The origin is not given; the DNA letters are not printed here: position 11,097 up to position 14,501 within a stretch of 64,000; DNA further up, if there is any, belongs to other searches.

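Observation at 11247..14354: BcsC-like gene is compositionally chimeric with a sharp switch near 11.8 kb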

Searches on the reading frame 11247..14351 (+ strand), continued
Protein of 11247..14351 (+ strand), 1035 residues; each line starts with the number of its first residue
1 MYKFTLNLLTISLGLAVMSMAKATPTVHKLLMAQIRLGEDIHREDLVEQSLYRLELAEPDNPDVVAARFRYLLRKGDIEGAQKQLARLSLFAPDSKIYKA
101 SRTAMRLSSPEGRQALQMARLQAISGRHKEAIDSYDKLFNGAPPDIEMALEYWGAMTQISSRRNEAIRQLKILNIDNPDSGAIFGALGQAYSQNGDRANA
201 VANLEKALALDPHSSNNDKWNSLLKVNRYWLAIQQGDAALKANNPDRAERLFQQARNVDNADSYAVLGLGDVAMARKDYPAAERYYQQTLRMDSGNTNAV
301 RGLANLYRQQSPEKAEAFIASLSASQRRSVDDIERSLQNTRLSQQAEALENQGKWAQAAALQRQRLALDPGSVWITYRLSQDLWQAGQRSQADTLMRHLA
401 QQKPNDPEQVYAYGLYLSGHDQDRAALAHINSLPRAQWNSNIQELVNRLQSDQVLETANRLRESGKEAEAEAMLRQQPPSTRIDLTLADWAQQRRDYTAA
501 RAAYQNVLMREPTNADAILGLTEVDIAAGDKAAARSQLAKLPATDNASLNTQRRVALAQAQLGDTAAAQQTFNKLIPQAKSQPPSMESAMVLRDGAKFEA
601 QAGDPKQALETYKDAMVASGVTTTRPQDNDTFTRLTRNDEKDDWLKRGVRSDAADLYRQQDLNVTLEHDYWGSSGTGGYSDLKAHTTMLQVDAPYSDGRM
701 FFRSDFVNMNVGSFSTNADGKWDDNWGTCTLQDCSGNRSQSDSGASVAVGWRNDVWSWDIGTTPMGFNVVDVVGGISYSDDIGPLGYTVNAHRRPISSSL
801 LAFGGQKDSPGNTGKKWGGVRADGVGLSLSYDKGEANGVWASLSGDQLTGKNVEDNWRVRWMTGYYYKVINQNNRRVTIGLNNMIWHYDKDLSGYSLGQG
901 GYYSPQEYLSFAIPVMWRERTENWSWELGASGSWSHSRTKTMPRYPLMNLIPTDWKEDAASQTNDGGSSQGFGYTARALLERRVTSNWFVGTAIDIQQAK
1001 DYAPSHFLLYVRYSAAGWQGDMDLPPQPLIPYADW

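Call 77: search_solved_structures(query=window:11247-14351:+, max_evalue=1e-10, show_alignments=0)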
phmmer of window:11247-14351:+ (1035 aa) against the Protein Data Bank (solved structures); distinct sequences matched with E-value up to 1e-10: 8.
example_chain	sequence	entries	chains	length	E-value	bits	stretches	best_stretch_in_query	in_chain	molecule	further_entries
9b8a_A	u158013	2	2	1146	0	2107.4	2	161-1035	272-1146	Cellulose synthase operon protein C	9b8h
6tzk_A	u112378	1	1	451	0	1034.1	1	587-1035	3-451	Cellulose synthase operon protein C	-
9b8i_C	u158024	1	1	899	1.9e-60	208.2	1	21-196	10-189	Cellulose synthase BcsB-BcsC fusion protein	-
5xw7_A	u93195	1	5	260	1.6e-57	198.5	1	24-207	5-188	Cellulose synthase subunit C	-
9qhb_A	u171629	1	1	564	7e-23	83.8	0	171-311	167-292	Engineered tetratricopeptide repeat protein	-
9qhc_A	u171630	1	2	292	1.3e-12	49.7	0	170-310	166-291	Engineered tetratricopeptide repeat protein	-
8bu0_A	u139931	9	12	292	2e-12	49.2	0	170-310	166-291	Consensus tetratricopeptide repeat protein | Crystal structure of an 8-repeat consensus TPR superhelix with Zinc. | Monomer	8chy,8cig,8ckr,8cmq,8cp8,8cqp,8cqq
7obi_A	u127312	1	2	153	3.8e-12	48.2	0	248-310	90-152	CTPR-rv4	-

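Call 88: predict_structure(alignment_id=A4)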
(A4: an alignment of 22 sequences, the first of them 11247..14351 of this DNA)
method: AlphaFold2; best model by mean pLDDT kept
length: 1035 residues; sequences in the alignment: 22
mean_pLDDT: 64.2   pTM: 0.35
mean pLDDT of the five models: 64.2, 63.4, 63.0, 61.1, 58.9
residues with pLDDT >= 90: 122; 70-90: 457; 50-70: 90; < 50: 366
segments of 3 or more residues with pLDDT < 50: 1-25, 638-642, 658-917, 929-952, 954-976, 996-1008, 1020-1035
pLDDT, mean of each block of 10 residues (from residue 1): 39 37 55 79 82 84 86 85 88 78 82 84 85 84 73 87 88 80 88 90 91 84 91 91 91 89 88 89 91 82 81 77 72 71 85 88 88 92 90 92 90 91 86 88 83 78 79 83 85 84 90 87 88 88 72 87 85 87 80 83 75 81 68 55 57 51 24 22 24 26 28 33 32 29 30 28 30 30 27 24 27 29 22 22 23 30 35 43 36 33 35 47 54 41 36 45 37 47 67 48 44 53 33 25
secondary structure, 60 per line:
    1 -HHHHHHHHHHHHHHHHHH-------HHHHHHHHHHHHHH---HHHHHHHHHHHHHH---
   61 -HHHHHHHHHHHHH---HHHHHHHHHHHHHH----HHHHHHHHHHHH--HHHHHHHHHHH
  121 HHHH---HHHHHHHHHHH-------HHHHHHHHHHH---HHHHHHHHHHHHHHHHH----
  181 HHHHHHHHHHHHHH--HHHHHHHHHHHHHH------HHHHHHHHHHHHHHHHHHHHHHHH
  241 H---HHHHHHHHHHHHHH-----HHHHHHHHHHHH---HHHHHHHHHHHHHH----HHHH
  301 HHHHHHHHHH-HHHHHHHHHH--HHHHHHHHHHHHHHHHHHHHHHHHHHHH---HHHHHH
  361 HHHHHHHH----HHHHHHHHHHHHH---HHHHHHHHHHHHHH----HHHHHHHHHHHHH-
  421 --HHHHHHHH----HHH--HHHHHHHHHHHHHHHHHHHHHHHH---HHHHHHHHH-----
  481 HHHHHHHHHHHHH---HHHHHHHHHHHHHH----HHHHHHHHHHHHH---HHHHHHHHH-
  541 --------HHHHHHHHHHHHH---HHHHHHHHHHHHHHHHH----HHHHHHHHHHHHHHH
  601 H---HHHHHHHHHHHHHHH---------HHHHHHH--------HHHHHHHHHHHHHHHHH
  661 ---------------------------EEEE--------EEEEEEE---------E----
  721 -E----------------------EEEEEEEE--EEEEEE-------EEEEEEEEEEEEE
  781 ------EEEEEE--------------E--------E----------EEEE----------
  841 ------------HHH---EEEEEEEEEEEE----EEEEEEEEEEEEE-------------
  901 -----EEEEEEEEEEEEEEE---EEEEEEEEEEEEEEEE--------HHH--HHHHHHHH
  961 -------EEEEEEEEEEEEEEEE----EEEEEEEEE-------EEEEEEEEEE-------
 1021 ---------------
elements in order (helices of 4 or more, strands of 3 or more residues): H2-19 H27-40 H44-57 H62-74 H78-91 H96-107 H110-124 H128-138 H146-156 H160-176 H181-194 H197-210 H217-241 H245-258 H264-275 H279-292 H297-310 H312-321 H324-351 H355-368 H373-385 H389-402 H407-419 H423-430 H440-463 H467-475 H481-493 H497-510 H515-527 H531-539 H549-561 H565-581 H586-601 H605-619 H629-635 H644-660 E688-691 E700-706 E745-752 E755-760 E768-780 E787-792 E827-830 E859-870 E875-887 E906-920 E924-939 H953-960 E968-983 E988-996 E1004-1013
